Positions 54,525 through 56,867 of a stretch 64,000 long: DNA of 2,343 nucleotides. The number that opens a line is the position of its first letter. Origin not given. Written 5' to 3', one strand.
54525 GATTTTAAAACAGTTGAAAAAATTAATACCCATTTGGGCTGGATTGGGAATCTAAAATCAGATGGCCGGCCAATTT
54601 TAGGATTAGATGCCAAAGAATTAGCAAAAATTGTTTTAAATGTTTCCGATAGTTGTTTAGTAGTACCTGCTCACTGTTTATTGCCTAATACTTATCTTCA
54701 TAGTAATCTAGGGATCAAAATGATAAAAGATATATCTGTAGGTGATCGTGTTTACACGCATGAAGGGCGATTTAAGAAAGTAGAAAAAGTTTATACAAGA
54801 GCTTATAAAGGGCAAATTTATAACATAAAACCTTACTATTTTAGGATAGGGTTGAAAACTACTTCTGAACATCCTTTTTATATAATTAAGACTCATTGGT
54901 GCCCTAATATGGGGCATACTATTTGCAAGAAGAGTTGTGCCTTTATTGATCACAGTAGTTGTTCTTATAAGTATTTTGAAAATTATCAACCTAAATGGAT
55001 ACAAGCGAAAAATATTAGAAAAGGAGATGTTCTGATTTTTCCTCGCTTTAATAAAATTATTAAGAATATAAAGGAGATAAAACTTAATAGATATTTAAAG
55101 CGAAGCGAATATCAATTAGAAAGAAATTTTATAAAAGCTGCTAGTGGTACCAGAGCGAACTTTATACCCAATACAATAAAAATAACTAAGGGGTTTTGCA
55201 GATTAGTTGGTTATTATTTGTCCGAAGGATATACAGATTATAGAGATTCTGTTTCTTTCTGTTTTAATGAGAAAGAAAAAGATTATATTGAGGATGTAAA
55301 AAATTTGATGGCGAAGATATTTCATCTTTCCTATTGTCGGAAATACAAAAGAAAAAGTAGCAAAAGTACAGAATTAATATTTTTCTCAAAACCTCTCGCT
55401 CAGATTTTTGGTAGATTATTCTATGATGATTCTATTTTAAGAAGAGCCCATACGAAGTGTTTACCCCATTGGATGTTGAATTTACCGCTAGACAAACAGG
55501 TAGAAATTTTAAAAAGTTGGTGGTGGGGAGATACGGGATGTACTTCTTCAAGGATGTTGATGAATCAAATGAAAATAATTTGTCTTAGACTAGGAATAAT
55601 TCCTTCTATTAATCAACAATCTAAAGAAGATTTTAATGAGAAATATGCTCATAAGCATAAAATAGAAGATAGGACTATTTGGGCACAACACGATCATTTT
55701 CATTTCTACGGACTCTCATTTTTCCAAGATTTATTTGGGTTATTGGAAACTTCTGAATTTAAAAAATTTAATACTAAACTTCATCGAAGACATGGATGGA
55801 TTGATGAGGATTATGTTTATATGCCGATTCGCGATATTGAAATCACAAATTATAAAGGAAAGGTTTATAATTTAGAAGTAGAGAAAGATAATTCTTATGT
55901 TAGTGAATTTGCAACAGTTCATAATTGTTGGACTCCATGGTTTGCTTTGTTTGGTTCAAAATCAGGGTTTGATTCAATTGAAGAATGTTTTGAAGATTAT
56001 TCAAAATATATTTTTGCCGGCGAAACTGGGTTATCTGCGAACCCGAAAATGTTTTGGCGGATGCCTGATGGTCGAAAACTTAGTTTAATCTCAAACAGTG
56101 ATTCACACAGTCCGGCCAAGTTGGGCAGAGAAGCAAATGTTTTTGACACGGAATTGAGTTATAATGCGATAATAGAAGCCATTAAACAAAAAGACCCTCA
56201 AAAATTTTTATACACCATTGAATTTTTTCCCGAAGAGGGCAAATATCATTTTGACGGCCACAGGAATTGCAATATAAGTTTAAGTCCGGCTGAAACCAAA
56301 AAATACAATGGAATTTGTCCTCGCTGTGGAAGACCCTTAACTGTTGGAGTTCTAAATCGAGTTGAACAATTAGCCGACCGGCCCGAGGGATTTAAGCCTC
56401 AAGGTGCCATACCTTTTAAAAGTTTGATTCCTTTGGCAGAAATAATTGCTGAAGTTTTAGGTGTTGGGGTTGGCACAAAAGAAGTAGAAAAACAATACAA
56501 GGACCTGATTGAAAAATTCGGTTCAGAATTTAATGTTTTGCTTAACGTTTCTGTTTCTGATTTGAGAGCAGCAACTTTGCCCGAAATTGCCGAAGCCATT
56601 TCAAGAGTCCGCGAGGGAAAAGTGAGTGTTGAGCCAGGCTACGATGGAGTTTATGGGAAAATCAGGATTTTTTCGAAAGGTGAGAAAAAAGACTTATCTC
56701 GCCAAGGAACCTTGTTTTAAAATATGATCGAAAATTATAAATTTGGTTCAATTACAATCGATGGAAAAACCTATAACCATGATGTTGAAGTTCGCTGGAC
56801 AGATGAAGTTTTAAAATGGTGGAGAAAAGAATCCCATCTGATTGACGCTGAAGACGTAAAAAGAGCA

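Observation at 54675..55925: Full-length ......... intein splitting the PHP active-site motif of an EndoQ-like nuclease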

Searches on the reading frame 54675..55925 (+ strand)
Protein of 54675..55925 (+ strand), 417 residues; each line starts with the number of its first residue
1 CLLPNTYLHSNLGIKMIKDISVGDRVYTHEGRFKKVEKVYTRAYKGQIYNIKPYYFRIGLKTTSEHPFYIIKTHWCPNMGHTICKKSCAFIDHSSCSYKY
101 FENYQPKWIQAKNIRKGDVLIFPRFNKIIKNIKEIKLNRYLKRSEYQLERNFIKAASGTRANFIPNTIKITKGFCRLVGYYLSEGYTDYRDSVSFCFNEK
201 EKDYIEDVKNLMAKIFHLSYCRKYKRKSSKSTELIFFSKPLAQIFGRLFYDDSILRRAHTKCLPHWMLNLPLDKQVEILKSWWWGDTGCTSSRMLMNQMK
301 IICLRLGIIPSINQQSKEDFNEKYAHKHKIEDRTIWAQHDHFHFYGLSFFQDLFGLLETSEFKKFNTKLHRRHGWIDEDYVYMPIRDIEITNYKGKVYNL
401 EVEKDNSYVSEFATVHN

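Call 4: search_protein_families(library=pfam, proteins=[window:54675-55925:+], max_evalue=1)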
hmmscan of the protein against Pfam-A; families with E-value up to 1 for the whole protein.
window:54675-55925:+ (417 aa): 6 families
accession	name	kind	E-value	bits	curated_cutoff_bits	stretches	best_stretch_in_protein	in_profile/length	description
PF14890.11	Intein_splicing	-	7.8e-12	45.7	35.8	1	105-417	75-155/155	Intein splicing domain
PF14528.11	LAGLIDADG_3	-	3.3e-07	30.9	22.5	2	177-239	7-71/82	LAGLIDADG-like domain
PF07591.16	PT-HINT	-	1.7e-05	25.5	27.7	1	13-75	7-75/137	Pretoxin HINT domain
PF13403.11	Hint_2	-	0.0039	18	28.4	1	1-47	2-48/147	Hint domain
PF02298.23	Cu_bind_like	-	0.021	15.3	20.8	1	104-143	9-46/84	Plastocyanin-like domain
PF03468.20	XS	-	0.032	15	25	1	314-378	27-92/113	XS domain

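Call 5: search_protein_families(library=ncbifam, proteins=[window:54675-55925:+], max_evalue=1)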
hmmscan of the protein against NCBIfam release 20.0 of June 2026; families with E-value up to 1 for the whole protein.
window:54675-55925:+ (417 aa): 6 families
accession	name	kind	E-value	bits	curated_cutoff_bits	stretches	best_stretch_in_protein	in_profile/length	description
NF045703.1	rSAM_Tes_intein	exception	6.9e-15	53.9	1700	2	137-408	335-600/1040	tetraether lipid synthase Tes, intein-containing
NF011303.0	PRK14715.1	equivalog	1.9e-08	31.9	1585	1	168-292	1115-1231/1627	DNA-directed DNA polymerase II large subunit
TIGR00375.1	TIGR00375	hypoth_equivalog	2.3e-08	33.8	326.6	1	274-416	2-134/374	TIGR00375 family protein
TIGR01443.1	intein_Cterm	domain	0.0037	17.5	15.6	1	396-417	1-23/24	intein C-terminal splicing region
NF011491.0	PRK14898.1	equivalog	0.0044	15.1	783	1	109-220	182-287/860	DNA-directed RNA polymerase subunit A''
NF011418.0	PRK14845.1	equivalog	0.019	12.7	756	1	376-417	434-474/1049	translation initiation factor IF-2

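Call 7: search_solved_structures(query=window:54675-55925:+, max_evalue=0.1, show_alignments=2)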
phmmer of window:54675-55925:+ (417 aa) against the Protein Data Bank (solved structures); distinct sequences matched with E-value up to 0.1: 1.
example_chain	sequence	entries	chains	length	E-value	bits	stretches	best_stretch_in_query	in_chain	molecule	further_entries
2cw7_A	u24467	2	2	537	0.00018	23.6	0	166-293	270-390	Endonuclease PI-PkoII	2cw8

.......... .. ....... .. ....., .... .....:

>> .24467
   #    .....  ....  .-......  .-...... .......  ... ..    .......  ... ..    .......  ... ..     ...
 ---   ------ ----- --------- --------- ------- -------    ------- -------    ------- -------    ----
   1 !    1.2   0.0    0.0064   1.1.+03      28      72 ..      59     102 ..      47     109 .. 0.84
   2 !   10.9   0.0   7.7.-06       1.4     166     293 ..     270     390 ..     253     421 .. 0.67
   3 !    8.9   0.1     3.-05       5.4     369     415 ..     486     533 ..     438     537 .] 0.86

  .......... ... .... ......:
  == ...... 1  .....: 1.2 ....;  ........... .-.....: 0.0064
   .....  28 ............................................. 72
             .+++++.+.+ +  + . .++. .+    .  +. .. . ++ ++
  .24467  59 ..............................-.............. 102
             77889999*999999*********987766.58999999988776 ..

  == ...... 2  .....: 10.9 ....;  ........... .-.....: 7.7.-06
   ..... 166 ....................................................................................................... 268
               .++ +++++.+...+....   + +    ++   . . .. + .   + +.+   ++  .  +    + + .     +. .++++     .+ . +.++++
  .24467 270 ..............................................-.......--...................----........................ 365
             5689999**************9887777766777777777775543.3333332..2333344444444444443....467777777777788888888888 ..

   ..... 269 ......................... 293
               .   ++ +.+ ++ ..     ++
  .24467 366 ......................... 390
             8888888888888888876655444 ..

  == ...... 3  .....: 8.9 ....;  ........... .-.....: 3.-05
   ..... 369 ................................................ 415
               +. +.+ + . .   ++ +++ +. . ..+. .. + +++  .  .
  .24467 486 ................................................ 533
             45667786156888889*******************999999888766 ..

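Call 28: find_related_loci(query=A1, collection=genome_contigs, flank=3000)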
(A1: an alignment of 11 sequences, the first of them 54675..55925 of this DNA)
Query A1 (417 aa) in genome_contigs; peptide patterns used: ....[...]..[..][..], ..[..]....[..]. (x = any residue, [..] = any of these).
128 stretches matched a pattern; 79 encode a relative of the query (tblastn E <= 1e-3); 78 distinct loci.
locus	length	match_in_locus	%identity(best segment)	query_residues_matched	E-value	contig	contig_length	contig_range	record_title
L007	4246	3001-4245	63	1-415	0e+0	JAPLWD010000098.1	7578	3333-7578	MAG: Candidatus Gribaldobacteria bacterium isolate LacPavin_0419_WC90_MAG_37_6 LacPavin_0419_WC90_scaffold_360844, whole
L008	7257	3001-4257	58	1-417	1e-166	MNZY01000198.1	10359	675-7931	MAG: Candidatus Altarchaeum sp. CG2_30_32_3053 cg_3.0_sub100_scaffold_170_c, whole genome shotgun sequence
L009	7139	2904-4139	53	1-417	4e-144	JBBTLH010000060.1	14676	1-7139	MAG: Candidatus Omnitrophota bacterium isolate H51-bin162_1 H51_bin162_1_000000000060, whole genome shotgun sequence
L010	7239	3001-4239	54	1-417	5e-143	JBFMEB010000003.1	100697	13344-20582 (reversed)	MAG: Candidatus Omnitrophota bacterium isolate MAG234 MAG234_3, whole genome shotgun sequence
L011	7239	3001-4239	53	1-417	3e-141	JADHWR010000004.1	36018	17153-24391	MAG: Candidatus Omnitrophota bacterium isolate BS750m-G32 BS-750m-C1206, whole genome shotgun sequence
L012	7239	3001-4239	53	1-417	5e-139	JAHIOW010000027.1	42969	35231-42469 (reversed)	MAG: Candidatus Omnitrophota bacterium isolate KR13_S3.mb.28 KR13_S3.mb.28_k141_210722, whole genome shotgun sequence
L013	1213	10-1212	53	1-411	2e-152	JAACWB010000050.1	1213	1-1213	MAG: archaeon isolate CG_2015-01t_29_47 CG_2015-01t_curated_scaffold_78630, whole genome shotgun sequence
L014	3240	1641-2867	52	1-417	3e-143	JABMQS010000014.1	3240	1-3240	MAG: Candidatus Omnitrophota bacterium isolate bin.126 k141_605047, whole genome shotgun sequence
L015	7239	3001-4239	51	1-417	2e-135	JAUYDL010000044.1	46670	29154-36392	MAG: Candidatus Omnitrophota bacterium isolate C20_metabat.bin.26 C20_k141_629731, whole genome shotgun sequence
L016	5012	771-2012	53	1-417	9e-135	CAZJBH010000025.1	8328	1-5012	MAG TPA_asm: uncultured Candidatus Saccharibacteria bacterium isolate SRP332253_co2_128 genome assembly, contig: NODE_89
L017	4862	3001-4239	50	1-417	1e-133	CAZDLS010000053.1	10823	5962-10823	MAG TPA_asm: uncultured Planctomycetia bacterium isolate SRP214966_co2_480 genome assembly, contig: NODE_10557_length_10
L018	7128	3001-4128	51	1-417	4e-133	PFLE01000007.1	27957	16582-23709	MAG: Candidatus Shapirobacteria bacterium CG_4_10_14_0_8_um_filter_39_15 CG_4_10_14_0.8_um_filter_scaffold_811_c, whole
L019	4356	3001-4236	52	1-417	3e-132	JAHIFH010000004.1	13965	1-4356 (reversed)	MAG: Patescibacteria group bacterium isolate KR11_0.1_MetaG.mb.78 KR11_0.1_MetaG.mb.78_k141_101816, whole genome shotgun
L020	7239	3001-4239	50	1-417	2e-131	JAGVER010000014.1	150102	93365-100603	MAG: Candidatus Omnitrophota bacterium isolate DeMMO2_49 c_000000042603, whole genome shotgun sequence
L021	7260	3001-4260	50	1-417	5e-130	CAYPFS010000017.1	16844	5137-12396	MAG TPA_asm: uncultured Candidatus Saccharibacteria bacterium isolate binchicken_co341_27 genome assembly, contig: NODE_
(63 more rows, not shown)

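Call 51: predict_structure(alignment_id=A1)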
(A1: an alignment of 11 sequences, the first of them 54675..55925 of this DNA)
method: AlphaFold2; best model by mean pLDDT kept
length: 417 residues; sequences in the alignment: 11
mean_pLDDT: 83.9   pTM: 0.86
mean pLDDT of the five models: 83.9, 83.5, 82.8, 81.3, 78.1
residues with pLDDT >= 90: 184; 70-90: 171; 50-70: 35; < 50: 27
segments of 3 or more residues with pLDDT < 50: 75-96, 368-370
pLDDT, mean of each block of 10 residues (from residue 1): 90 89 91 92 96 85 91 57 40 45 79 89 87 94 91 83 91 98 89 89 93 95 80 91 93 85 92 96 86 91 91 84 63 71 83 89 67 78 89 95 81 56
secondary structure, 60 per line:
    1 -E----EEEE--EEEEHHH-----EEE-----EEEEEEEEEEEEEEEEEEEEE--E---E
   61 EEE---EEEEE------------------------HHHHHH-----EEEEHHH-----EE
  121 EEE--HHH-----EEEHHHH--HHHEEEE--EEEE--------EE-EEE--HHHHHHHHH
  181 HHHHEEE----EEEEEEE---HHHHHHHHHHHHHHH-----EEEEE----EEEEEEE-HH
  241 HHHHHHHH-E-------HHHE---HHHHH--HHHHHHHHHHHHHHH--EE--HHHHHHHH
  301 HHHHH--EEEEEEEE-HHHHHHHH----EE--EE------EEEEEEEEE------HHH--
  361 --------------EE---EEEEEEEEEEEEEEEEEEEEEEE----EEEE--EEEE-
elements in order: E7-10 E13-16 E25-27 E33-53 E60-63 E67-71 H96-101 E107-110 E119-123 E134-136 H137-140 E146-149 E152-155 E167-169 H172-184 E185-187 E192-198 H202-216 E222-226 E231-237 H239-248 H265-269 H272-286 H293-305 E308-315 H317-324 E341-349 E380-402 E407-410 E413-416

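Call 53: fold_search(model_id=the predicted structure, library=pdb)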
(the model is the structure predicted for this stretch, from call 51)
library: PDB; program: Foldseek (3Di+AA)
matches with E <= 10: 477; with E <= 0.001: 24
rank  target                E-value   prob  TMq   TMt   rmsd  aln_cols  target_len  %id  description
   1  7qsu                  4.3e-18  1.00  0.62  0.70   5.9       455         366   14  Crystal structure of homing endonuclease-associated TliVMA intein (C1A, d333-339) (released 2022-03-30)
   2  7qss                  2.8e-17  1.00  0.62  0.60   5.7       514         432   13  Crystal structure of homing endonuclease-associated TliVMA intein (C1A) (released 2022-03-30)
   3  2cw7                  1.0e-16  1.00  0.58  0.46  13.2       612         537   13  Crystal structure of intein homing endonuclease II (released 2006-04-18)
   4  1vde_A                3.3e-14  1.00  0.50  0.49   8.6       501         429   14  PI-SCEI, A HOMING ENDONUCLEASE WITH PROTEIN SPLICING ACTIVITY (released 1998-04-08)
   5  7qst                  3.5e-14  1.00  0.54  0.62   7.3       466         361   14  Crystal structure of homing endonuclease-associated PhoVMA intein (C1A) (released 2022-03-30)
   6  1vde_B                3.7e-14  1.00  0.52  0.51   8.5       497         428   13  PI-SCEI, A HOMING ENDONUCLEASE WITH PROTEIN SPLICING ACTIVITY (released 1998-04-08)
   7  1ef0_A                3.0e-13  1.00  0.51  0.50   8.9       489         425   13  CRYSTAL STRUCTURE OF PI-SCEI MINIPRECURSOR (released 2000-06-07)
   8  1lws_A                1.1e-12  1.00  0.51  0.50   8.6       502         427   13  Crystal structure of the intein homing endonuclease PI-SceI bound to its recognition sequence (released 2002-09-27)
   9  1jva_B                4.4e-12  1.00  0.50  0.49   9.0       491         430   12  CRYSTAL STRUCTURE OF THE VMA1-DERIVED ENDONUCLEASE BEARING THE N AND C EXTEIN PROPEPTIDES (released 2002-08-29)
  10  1jva_A                6.9e-12  1.00  0.50  0.49   9.4       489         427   14  CRYSTAL STRUCTURE OF THE VMA1-DERIVED ENDONUCLEASE BEARING THE N AND C EXTEIN PROPEPTIDES (released 2002-08-29)
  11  1dfa                  7.3e-12  1.00  0.49  0.50   9.2       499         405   15  CRYSTAL STRUCTURE OF PI-SCEI IN C2 SPACE GROUP (released 1999-12-08)
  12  1lwt_A                3.2e-11  1.00  0.50  0.47   9.2       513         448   13  Crystal structure of the intein homing endonuclease PI-SceI bound to its substrate DNA (Ca2+ free) (released 2002-09-27)
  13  1um2_B                7.8e-11  1.00  0.50  0.50   8.8       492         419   13  Crystal Structure of the Vma1-Derived Endonuclease with the Ligated Extein Segment (released 2004-09-22)
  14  1um2_A                1.9e-10  1.00  0.50  0.50   8.8       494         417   13  Crystal Structure of the Vma1-Derived Endonuclease with the Ligated Extein Segment (released 2004-09-22)
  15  1ef0_B                9.8e-10  1.00  0.49  0.52   8.3       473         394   12  CRYSTAL STRUCTURE OF PI-SCEI MINIPRECURSOR (released 2000-06-07)
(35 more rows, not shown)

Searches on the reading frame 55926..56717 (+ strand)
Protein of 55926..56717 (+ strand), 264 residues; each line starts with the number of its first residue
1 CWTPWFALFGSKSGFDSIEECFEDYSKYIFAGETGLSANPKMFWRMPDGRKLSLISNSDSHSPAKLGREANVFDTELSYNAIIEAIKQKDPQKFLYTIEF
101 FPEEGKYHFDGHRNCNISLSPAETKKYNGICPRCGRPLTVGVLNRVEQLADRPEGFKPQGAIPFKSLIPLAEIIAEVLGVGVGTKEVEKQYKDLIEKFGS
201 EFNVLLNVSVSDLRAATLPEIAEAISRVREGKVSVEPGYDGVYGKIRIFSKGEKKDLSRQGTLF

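Call 16: search_protein_representatives(protein=window:55926-56717:+)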
Query: 264 residues. Proteins with E-value up to 0.001 (for the whole library): 2840; up to 1e-10: 1892; up to 1e-30: 828. The best 150 are listed.
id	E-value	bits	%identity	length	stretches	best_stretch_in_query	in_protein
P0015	2.6e-134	462.9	78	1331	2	60-264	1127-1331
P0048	1.4e-100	352.4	60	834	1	1-260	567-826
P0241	1.3e-94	332.9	60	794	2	37-260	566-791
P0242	5.8e-93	327.4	56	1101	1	2-264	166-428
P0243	1.1e-92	326.4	54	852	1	2-264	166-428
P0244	1.3e-92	326.3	55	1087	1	2-263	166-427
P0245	3.4e-92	324.9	57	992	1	2-264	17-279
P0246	1.5e-91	322.8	55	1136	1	2-253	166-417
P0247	2.3e-91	322.2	58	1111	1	2-264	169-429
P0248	3.9e-91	321.4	57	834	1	1-254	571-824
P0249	5.2e-91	321.0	55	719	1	2-264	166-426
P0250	5.3e-91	321.0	54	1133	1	2-264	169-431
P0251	2.0e-90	319.1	57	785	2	1-140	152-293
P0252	7.6e-90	317.2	54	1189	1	2-260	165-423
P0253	9.4e-90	316.9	54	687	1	2-264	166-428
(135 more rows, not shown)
